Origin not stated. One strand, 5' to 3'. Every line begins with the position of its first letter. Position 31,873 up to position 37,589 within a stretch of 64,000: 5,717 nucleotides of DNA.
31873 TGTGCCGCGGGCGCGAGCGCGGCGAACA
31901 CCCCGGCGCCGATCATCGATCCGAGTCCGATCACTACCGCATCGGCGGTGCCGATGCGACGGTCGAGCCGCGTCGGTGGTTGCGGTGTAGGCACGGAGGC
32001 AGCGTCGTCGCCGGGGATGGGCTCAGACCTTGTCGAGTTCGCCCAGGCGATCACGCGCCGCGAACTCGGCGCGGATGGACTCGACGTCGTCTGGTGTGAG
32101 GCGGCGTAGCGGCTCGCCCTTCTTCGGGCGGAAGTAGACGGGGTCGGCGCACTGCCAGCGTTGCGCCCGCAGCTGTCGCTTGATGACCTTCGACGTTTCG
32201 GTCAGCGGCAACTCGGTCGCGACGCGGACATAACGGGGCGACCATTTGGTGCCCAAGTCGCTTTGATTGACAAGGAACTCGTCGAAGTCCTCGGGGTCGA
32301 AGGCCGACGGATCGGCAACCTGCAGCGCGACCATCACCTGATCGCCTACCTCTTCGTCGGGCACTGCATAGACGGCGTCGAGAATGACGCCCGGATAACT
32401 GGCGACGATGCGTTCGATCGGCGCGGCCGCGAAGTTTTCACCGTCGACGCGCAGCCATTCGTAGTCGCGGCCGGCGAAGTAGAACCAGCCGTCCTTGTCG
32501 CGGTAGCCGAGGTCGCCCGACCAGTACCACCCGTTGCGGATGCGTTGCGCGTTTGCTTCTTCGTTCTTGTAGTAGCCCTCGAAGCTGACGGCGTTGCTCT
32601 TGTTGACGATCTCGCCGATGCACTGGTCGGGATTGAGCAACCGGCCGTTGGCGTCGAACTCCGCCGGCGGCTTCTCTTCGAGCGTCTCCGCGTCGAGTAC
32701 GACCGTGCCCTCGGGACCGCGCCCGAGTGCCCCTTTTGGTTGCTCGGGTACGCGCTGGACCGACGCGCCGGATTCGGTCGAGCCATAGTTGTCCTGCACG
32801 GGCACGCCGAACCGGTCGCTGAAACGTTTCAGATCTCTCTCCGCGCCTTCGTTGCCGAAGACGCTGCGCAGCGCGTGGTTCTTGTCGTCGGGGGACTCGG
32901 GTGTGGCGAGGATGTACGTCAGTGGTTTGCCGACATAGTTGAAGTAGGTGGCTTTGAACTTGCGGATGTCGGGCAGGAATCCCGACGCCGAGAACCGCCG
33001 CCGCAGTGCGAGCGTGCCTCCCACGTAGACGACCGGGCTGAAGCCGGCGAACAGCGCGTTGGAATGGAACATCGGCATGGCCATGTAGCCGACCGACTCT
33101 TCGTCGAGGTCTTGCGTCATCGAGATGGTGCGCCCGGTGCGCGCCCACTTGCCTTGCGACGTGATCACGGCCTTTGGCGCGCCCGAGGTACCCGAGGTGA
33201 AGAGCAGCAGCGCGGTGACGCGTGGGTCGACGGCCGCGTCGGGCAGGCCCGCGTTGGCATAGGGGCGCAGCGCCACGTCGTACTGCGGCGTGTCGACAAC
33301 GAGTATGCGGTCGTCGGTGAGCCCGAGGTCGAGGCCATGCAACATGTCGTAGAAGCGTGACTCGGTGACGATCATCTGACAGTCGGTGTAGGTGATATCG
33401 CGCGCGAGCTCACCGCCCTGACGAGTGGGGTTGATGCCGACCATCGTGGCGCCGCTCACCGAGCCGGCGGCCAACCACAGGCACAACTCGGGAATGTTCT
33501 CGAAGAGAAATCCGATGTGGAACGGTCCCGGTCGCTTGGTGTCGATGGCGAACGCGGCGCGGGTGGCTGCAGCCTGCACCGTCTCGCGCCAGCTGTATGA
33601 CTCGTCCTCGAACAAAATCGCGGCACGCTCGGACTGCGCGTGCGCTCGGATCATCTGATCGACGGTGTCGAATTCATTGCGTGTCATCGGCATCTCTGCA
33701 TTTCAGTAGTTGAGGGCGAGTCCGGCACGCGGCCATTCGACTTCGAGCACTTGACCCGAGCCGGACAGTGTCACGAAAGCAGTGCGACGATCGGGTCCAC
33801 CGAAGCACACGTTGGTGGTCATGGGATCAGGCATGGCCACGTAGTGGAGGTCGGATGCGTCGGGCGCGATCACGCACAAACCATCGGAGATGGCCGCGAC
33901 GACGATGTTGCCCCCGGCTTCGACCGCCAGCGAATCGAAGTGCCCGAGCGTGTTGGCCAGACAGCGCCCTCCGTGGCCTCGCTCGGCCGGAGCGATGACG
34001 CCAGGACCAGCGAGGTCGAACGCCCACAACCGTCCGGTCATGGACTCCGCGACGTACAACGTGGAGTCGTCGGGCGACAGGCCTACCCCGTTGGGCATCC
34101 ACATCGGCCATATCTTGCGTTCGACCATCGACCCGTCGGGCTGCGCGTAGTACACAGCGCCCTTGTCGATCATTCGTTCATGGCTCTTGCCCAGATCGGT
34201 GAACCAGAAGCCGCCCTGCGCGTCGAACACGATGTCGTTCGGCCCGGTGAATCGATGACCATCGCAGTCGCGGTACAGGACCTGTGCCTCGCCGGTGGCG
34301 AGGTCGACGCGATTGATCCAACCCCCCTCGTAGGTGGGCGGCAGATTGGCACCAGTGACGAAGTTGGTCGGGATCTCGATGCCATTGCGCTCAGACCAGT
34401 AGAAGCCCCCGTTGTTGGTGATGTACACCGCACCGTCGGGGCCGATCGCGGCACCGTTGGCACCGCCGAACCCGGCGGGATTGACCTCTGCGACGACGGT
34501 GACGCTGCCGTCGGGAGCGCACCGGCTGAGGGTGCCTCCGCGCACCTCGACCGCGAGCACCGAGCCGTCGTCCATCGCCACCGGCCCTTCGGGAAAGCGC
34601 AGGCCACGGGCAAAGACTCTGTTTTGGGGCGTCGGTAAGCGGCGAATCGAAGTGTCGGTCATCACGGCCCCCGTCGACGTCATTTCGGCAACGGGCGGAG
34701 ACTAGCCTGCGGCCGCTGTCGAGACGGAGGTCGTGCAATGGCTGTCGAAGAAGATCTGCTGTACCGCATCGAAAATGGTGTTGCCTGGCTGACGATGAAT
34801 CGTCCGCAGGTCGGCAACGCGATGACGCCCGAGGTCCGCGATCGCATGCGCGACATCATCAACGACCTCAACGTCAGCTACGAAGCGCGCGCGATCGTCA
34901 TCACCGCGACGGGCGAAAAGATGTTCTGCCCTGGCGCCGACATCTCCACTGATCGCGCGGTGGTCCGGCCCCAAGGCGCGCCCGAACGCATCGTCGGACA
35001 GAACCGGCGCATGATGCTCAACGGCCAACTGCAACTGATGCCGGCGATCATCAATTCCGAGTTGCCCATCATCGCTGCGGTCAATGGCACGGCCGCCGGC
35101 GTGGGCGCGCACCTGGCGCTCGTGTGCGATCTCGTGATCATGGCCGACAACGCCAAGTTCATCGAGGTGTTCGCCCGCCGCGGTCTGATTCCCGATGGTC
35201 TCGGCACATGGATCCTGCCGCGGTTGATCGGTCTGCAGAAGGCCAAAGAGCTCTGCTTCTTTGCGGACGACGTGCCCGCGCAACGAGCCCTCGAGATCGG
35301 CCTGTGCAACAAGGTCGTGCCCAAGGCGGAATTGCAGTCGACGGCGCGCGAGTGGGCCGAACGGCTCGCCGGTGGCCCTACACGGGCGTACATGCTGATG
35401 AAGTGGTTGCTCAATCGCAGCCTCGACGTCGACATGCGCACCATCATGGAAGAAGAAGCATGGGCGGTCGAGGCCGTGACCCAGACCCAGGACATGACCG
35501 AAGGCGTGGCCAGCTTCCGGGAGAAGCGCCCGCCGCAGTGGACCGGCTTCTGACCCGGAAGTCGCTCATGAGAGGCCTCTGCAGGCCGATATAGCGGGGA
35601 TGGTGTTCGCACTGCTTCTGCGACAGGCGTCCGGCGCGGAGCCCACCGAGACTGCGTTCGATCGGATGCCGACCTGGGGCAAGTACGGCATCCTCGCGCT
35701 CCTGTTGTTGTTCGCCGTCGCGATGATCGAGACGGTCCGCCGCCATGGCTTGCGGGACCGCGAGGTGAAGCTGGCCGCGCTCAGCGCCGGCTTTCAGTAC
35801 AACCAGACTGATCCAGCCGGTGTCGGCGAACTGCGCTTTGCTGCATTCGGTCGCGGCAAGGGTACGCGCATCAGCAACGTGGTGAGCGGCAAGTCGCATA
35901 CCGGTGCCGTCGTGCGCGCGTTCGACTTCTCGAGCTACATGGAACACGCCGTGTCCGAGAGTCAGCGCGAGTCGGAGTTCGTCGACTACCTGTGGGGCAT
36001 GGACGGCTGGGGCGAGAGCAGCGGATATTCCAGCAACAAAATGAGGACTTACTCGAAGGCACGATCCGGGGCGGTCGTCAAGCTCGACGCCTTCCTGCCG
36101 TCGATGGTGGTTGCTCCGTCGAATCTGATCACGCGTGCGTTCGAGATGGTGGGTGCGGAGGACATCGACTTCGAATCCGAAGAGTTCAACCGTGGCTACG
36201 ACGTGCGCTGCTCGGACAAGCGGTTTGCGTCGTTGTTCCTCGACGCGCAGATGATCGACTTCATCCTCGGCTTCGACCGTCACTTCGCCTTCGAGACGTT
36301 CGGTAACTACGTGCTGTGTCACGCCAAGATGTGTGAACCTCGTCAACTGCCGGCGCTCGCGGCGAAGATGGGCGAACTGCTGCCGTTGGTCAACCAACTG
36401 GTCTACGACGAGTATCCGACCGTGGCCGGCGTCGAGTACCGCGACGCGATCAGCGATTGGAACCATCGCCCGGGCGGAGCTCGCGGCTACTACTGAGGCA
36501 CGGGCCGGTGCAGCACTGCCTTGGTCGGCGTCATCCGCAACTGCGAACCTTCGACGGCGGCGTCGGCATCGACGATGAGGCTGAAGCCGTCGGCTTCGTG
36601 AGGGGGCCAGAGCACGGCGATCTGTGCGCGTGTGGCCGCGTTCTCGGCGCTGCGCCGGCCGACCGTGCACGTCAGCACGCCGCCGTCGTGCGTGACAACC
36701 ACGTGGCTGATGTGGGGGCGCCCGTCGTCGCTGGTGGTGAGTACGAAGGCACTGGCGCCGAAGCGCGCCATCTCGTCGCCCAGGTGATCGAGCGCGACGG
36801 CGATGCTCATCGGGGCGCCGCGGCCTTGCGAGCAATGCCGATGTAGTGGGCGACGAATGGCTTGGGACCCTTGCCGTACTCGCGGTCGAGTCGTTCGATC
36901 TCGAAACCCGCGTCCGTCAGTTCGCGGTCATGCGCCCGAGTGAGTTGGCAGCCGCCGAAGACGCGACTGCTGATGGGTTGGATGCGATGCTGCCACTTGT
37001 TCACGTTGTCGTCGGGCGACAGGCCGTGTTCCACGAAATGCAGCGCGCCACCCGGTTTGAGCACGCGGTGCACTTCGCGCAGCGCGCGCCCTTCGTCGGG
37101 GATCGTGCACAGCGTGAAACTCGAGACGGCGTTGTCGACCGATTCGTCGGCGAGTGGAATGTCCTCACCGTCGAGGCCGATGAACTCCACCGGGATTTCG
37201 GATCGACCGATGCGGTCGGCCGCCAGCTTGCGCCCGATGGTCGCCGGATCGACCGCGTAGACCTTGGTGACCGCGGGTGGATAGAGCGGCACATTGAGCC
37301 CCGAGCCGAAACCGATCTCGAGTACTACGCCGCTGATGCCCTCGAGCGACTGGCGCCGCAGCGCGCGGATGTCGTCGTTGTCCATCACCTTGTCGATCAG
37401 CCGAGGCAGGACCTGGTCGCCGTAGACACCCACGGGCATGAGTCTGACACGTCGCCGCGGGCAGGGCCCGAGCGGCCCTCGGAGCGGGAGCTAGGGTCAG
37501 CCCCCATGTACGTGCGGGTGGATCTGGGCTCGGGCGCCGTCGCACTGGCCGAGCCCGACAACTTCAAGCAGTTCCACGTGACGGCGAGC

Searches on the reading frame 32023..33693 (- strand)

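Call 36: search_protein_families(library=pfam, proteins=[window:32023-33693:-], max_evalue=0.0001)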
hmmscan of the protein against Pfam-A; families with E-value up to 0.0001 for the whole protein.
window:32023-33693:- (556 aa): 2 families
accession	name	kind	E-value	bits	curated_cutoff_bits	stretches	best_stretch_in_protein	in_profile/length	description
PF00501.34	AMP-binding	-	2.3e-35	122.5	29.9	1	17-375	5-384/384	AMP-binding enzyme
PF13193.12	AMP-binding_C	-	2.4e-05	25.6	24.5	1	426-502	2-76/76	AMP-binding enzyme C-terminal domain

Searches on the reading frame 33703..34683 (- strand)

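Call 36: search_protein_families(library=pfam, proteins=[window:33703-34683:-], max_evalue=0.0001)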
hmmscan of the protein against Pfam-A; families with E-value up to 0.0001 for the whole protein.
window:33703-34683:- (326 aa): 2 families
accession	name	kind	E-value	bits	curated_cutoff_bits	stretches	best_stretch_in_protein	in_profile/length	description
PF08450.18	SGL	-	4.7e-45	154.5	26.3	1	30-306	1-244/246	SMP-30/Gluconolactonase/LRE-like region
PF01436.27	NHL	-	8.5e-06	26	20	0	72-92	1-21/28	NHL repeat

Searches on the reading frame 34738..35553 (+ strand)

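Call 8: search_protein_families(library=pfam, proteins=[window:34738-35553:+])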
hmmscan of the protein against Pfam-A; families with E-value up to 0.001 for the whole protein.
window:34738-35553:+ (271 aa): 2 families
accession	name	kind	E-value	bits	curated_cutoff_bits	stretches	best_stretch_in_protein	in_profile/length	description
PF00378.25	ECH_1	-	9.9e-59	199.1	27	1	11-269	2-249/251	Enoyl-CoA hydratase/isomerase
PF16113.10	ECH_2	-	1.1e-22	81.4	27.2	1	16-206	2-184/335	Enoyl-CoA hydratase/isomerase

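Call 9: search_protein_families(library=ncbifam, proteins=[window:34738-35553:+])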
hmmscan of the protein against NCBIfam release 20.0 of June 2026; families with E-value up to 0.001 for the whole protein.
window:34738-35553:+ (271 aa): 71 families (the best 25 are shown)
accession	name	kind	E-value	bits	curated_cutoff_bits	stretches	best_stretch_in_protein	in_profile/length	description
NF004635.0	PRK05981.1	equivalog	4.4e-56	190.3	351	1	9-270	8-265/266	enoyl-CoA hydratase/isomerase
NF006699.0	PRK09245.1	subfamily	3.8e-54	183.7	354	1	6-270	4-265/266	crotonase/enoyl-CoA hydratase family protein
NF006109.0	PRK08260.1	subfamily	1.1e-52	179.2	320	1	5-269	4-276/296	enoyl-CoA hydratase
TIGR02280.1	PaaB1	equivalog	1.2e-51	175.7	345.15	1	8-270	2-255/256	2-(1,2-epoxy-1,2-dihydrophenyl)acetyl-CoA isomerase PaaG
NF006107.0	PRK08258.1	equivalog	2.1e-50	171.6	330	1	6-270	18-276/277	enoyl-CoA hydratase family protein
NF005802.0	PRK07657.1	equivalog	1.8e-49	168.6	363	1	11-270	10-259/260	enoyl-CoA hydratase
NF004857.0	PRK06210.1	equivalog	5.2e-49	167.1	341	1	4-270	7-274/275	enoyl-CoA hydratase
NF046063.1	oxepin_alt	equivalog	5.2e-47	160.5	300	1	11-267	6-254/254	oxepin-CoA hydrolase, alternative type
NF005700.0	PRK07511.1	subfamily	4.4e-46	157.6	274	1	6-269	4-259/260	enoyl-CoA hydratase family protein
NF004475.0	PRK05809.1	subfamily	9.8e-46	156.3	394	1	7-267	6-256/260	short-chain-enoyl-CoA hydratase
NF051848.1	EnCoAHydtEchA19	equivalog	9.7e-45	153.1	400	1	14-270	9-257/258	enoyl-CoA hydratase EchA19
NF042430.2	EnCoAhydt_DpgD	equivalog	1.1e-41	143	400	1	10-270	2-257/258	enoyl-CoA-hydratase DpgD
NF004525.0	PRK05870.1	equivalog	1.5e-40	139.7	285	1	7-262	5-248/249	enoyl-CoA hydratase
NF004634.0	PRK05980.1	equivalog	2.1e-40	138.8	375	1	8-268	6-260/263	crotonase/enoyl-CoA hydratase family protein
NF004840.0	PRK06190.1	equivalog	2.7e-40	138.6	253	1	7-261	6-248/260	enoyl-CoA hydratase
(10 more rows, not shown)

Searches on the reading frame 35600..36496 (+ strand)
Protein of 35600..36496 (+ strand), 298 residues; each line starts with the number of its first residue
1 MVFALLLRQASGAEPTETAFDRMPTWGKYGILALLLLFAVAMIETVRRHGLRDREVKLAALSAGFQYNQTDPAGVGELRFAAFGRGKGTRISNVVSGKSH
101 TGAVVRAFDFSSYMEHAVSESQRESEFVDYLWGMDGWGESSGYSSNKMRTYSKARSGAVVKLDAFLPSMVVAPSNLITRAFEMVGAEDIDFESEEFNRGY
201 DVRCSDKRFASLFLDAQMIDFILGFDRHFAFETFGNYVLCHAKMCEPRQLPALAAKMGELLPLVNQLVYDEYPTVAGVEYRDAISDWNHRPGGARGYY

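Call 36: search_protein_families(library=pfam, proteins=[window:35600-36496:+], max_evalue=0.0001)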
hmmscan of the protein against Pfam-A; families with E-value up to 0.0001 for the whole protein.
window:35600-36496:+ (298 aa): 0 families

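Call 55: search_solved_structures(query=window:35600-36496:+, max_evalue=1)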
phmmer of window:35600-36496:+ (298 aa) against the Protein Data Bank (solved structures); distinct sequences matched with E-value up to 1: 9.
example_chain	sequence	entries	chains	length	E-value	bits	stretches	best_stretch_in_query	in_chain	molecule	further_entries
3kxq_A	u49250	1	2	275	0.7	12.5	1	126-191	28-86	Triosephosphate isomerase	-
4gi3_A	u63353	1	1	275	0.72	12.4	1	43-144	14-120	KerA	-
1yu6_A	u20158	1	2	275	0.74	12.4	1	43-144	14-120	Subtilisin Carlsberg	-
3qtl_A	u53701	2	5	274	0.78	12.3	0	44-144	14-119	Subtilisin-like serin protease | KerA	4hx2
1c3l_A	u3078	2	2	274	0.79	12.3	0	44-144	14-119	SUBTILISIN-CARLSBERG | Subtilisin Carlsberg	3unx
1af4_A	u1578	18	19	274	0.79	12.3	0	44-144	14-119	SUBTILISIN CARLSBERG | SUBTILISIN CARLSBERG, TYPE VIII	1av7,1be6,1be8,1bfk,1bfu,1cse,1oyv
1sel_A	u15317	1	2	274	0.79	12.3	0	44-144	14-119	SELENOSUBTILISIN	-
1avt_A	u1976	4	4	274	0.79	12.3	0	44-144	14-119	SUBTILISIN CARLSBERG, TYPE VIII | KerA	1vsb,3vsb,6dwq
1scn_E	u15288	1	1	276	0.8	12.3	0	44-144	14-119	SUBTILISIN CARLSBERG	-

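Call 62: find_homologous_proteins(query=window:35600-36496:+, max_evalue=0.00001)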
Query window:35600-36496:+ (298 aa): 36 proteins with E <= 0.00001 among 4889 candidates.
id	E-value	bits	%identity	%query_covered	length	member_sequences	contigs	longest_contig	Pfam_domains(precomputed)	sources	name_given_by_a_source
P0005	4.7e-190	648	96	100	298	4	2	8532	-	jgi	jgi:hypothetical protein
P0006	7.1e-180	615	90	100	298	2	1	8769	-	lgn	-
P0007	1.7e-175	600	87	100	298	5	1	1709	-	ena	-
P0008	2.3e-172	590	87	100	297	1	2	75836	-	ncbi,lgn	ncbi:MAG: hypothetical protein ABIQ73_27860 [Acidimicrobiales bacterium]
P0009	2.2e-171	587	86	100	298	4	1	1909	-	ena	-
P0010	3.0e-167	573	84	100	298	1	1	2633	-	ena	-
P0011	2.5e-166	570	83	100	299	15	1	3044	-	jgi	jgi:hypothetical protein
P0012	1.9e-160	551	80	100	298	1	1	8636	-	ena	-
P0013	1.0e-154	532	77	100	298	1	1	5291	-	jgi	jgi:hypothetical protein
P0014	1.0e-149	516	74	100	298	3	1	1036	-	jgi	-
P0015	1.9e-146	505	72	100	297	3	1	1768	-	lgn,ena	-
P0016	2.9e-145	501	73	100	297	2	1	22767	-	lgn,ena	-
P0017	2.0e-142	492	71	100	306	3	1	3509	-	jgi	jgi:hypothetical protein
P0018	6.1e-138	477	70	100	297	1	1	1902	-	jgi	jgi:hypothetical protein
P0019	2.6e-131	455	66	100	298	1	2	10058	-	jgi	jgi:hypothetical protein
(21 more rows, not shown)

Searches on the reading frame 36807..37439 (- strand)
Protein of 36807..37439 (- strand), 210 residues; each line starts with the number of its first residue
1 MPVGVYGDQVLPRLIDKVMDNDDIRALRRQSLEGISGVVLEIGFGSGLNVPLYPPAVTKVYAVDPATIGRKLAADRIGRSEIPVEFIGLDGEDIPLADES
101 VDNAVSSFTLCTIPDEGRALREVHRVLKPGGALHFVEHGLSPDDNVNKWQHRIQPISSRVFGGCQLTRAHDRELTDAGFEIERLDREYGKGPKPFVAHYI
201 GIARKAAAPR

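Call 8: search_protein_families(library=pfam, proteins=[window:36807-37439:-])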
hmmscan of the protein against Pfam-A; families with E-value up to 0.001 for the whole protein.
window:36807-37439:- (210 aa): 7 families
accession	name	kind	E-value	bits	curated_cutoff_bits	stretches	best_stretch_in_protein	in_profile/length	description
PF08241.18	Methyltransf_11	-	9.1e-20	71.5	21.2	1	40-134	1-94/95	Methyltransferase domain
PF13649.12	Methyltransf_25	-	9.9e-15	55.5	27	1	39-131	1-97/97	Methyltransferase domain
PF13489.12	Methyltransf_23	-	1.4e-10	41.6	27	1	36-182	23-162/164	Methyltransferase domain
PF01209.24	Ubie_methyltran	-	4.1e-10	39.8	20.1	1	80-138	96-154/233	ubiE/COQ5 methyltransferase family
PF08242.18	Methyltransf_12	-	5.8e-08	33.8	30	1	40-133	1-98/98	Methyltransferase domain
PF13847.12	Methyltransf_31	-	1.8e-06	28.1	27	1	84-139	56-113/145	Methyltransferase domain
PF05148.21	Methyltransf_8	-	8.1e-05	23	27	1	90-137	112-158/219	Hypothetical methyltransferase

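Call 9: search_protein_families(library=ncbifam, proteins=[window:36807-37439:-])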
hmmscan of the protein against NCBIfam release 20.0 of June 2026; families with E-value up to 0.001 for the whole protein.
window:36807-37439:- (210 aa): 22 families
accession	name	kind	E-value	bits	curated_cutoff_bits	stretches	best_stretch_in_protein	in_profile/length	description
NF041537.1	ArsM_AhpD_UU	exception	5.3e-11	41.9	510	1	39-189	80-232/345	arsenite methyltransferase/AhpD domain selenoprotein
NF045667.1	MTase_DVU1556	equivalog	3.4e-10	39.7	155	1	38-182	25-163/213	DVU_1556 family methyltransferase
TIGR01934.1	MenG_MenH_UbiE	subfamily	6.7e-10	38.6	158.35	1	57-138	62-144/223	ubiquinone/menaquinone biosynthesis methyltransferase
NF008823.0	PRK11873.1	subfamily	1.3e-09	37.9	263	1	38-184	80-228/272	arsenite methyltransferase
NF001244.0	PRK00216.1-5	equivalog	2.1e-09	37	216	1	58-138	74-156/236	bifunctional demethylmenaquinone methyltransferase/2-methoxy-6-polyprenyl-1,4-benzoquinol methylase UbiE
NF001241.0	PRK00216.1-2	equivalog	3e-09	36.9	327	1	39-138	55-150/231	demethylmenaquinone methyltransferase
NF045882.1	PLipidMtase_Leg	equivalog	3.5e-09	36.7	390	1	37-144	44-152/207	phospholipid N-methyltransferase PmtA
TIGR02072.1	BioC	equivalog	5e-08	33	184.95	1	38-137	37-134/244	malonyl-ACP O-methyltransferase BioC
NF041536.1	ArsM_DUF2284_UU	exception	9.9e-08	30.7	575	1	83-180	128-223/459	arsenite methyltransferase/DUF2284 domain selenoprotein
NF001240.0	PRK00216.1-1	equivalog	1.9e-07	30.4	378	1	75-138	106-171/251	bifunctional demethylmenaquinone methyltransferase/2-methoxy-6-polyprenyl-1,4-benzoquinol methylase UbiE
NF045823.1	PthPhpthDimycoMt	equivalog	2.4e-07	30.2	300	1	84-155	115-184/256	phthiotriol/phenolphthiotriol dimycocerosates methyltransferase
NF001242.0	PRK00216.1-3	equivalog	2.5e-07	30.4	351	1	83-138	123-178/258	bifunctional demethylmenaquinone methyltransferase/2-methoxy-6-polyprenyl-1,4-benzoquinol methylase UbiE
NF041675.1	sarc_dimgly_tmase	equivalog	1.2e-06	28.6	550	1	84-181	118-212/278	sarcosine/dimethylglycine N-methyltransferase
NF047649.1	MTase_UXPK_star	exception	1.6e-06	27.4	460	1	39-156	81-205/283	methyltransferase/UXPK-star double selenoprotein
NF052510.1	methyltran_MpqE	exception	2.9e-06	26.8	335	1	84-136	100-152/234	methyl-plastoquinone biosynthesis methyltransferase MpqE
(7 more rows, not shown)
